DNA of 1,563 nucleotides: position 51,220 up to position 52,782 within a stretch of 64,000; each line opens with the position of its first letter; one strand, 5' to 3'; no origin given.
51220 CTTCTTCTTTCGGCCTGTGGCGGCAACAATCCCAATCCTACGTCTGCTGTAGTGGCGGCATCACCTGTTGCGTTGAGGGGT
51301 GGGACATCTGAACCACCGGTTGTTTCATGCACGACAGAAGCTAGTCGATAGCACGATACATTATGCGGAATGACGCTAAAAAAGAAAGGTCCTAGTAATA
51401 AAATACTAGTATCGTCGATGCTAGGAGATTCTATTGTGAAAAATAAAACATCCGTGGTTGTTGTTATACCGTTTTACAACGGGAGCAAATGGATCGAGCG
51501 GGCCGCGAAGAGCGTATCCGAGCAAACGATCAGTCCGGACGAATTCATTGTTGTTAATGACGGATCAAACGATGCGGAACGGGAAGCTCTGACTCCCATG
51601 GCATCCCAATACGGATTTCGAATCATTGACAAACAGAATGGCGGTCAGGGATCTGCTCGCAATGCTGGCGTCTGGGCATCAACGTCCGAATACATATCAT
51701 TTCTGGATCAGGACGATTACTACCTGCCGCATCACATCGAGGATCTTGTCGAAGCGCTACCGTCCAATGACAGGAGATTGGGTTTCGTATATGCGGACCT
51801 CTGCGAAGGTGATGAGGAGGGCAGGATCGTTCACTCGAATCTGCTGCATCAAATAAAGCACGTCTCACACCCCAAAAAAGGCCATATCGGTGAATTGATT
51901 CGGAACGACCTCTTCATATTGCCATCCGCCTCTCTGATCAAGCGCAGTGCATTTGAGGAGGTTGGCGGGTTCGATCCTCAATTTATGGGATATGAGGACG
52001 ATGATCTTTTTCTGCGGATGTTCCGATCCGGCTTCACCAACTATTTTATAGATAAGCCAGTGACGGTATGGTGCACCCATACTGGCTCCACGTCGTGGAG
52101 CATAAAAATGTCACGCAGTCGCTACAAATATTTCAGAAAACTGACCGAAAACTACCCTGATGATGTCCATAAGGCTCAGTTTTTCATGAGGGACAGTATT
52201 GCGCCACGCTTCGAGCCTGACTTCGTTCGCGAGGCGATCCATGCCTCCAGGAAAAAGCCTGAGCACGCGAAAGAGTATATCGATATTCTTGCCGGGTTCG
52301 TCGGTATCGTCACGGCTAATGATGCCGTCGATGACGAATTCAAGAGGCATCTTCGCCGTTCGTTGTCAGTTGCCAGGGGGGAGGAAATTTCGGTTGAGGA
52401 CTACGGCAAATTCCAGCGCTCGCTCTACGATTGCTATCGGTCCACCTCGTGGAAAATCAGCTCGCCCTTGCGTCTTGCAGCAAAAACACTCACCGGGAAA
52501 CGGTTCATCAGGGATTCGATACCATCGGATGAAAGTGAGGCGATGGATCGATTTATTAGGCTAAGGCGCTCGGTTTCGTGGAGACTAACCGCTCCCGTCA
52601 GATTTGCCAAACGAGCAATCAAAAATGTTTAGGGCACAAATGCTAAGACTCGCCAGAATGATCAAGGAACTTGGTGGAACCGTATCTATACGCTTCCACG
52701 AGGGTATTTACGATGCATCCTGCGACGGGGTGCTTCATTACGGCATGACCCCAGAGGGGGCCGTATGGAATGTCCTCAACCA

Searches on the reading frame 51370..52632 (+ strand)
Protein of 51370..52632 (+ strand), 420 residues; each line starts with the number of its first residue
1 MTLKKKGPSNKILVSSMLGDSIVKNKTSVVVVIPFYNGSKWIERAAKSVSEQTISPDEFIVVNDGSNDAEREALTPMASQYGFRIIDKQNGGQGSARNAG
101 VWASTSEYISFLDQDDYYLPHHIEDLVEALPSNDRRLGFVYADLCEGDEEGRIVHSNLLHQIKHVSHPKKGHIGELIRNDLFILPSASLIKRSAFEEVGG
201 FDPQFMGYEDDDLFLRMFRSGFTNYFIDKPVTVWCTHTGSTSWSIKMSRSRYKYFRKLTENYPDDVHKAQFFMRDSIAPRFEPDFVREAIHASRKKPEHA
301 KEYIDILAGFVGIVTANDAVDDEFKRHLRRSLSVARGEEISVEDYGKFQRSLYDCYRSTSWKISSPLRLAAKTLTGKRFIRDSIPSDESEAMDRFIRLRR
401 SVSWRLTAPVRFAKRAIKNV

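Call 67: search_protein_families(library=pfam, proteins=[window:51370-52632:+], max_evalue=0.001)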
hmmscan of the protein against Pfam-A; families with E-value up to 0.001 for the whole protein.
window:51370-52632:+ (420 aa): 4 families
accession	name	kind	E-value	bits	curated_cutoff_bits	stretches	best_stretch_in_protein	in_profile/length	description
PF00535.33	Glycos_transf_2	-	8.4e-28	97.8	23.3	1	31-198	2-167/168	Glycosyl transferase family 2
PF10111.15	Glyco_tranf_2_2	-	7.1e-17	62.2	27.3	2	31-127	2-103/276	Glycosyltransferase like family 2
PF13641.12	Glyco_tranf_2_3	-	8.1e-08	33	27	1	29-239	3-215/230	Glycosyltransferase like family 2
PF02709.20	Glyco_transf_7C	-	1.2e-05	25.3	23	1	188-226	24-64/78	N-terminal domain of galactosyltransferase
